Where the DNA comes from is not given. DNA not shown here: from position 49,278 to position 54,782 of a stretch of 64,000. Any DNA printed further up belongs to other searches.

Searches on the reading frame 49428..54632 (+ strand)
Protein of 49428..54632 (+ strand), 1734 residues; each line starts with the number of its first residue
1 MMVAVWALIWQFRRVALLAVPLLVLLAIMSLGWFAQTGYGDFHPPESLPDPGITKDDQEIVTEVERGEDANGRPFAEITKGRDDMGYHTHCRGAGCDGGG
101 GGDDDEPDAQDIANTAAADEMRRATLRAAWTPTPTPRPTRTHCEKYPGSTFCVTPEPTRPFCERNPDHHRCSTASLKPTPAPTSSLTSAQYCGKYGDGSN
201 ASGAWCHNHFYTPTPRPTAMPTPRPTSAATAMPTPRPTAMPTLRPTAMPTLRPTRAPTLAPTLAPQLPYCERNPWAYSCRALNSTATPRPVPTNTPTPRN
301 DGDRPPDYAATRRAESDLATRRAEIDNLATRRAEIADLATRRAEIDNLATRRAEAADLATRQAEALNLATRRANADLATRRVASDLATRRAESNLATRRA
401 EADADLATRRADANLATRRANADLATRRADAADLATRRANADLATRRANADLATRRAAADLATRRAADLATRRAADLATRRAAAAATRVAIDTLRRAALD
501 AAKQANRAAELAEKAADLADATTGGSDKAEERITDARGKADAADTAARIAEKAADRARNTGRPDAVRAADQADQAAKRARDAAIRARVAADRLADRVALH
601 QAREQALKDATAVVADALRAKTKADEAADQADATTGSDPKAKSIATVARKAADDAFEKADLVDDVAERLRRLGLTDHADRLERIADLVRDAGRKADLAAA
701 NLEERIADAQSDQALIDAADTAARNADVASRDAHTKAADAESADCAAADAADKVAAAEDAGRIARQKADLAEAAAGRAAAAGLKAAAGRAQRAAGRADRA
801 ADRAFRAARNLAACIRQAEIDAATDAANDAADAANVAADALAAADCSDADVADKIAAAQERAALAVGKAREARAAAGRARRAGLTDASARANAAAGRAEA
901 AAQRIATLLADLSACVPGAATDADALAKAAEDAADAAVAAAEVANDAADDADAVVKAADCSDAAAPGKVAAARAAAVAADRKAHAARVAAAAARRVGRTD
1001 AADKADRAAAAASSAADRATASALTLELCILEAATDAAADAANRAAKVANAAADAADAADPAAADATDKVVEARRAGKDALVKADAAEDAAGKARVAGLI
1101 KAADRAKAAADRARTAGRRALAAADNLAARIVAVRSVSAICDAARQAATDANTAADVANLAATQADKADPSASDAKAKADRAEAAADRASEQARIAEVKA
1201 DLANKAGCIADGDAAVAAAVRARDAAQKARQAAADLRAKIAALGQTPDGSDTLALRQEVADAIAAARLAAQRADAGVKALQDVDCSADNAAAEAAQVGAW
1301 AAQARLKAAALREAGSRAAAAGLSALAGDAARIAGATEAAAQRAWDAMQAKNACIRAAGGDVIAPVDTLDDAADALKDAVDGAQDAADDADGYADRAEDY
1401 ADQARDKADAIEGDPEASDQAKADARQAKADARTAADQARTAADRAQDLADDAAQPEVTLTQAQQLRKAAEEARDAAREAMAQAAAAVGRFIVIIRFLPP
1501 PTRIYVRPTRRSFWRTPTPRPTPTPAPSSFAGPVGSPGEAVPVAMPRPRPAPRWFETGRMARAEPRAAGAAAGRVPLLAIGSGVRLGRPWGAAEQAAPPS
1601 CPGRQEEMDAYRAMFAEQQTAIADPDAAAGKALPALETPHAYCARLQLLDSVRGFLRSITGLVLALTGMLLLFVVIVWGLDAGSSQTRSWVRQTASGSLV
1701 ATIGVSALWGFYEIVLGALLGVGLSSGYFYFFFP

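Call 36: search_protein_families(library=pfam, proteins=[window:49428-54632:+], max_evalue=0.01)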
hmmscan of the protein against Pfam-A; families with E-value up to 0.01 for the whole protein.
window:49428-54632:+ (1734 aa): 1 family
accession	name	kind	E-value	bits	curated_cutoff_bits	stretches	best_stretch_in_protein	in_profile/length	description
PF11839.13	Alanine_zipper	-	0.008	16.9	23.1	1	1366-1410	3-47/69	Alanine-zipper, major outer membrane lipoprotein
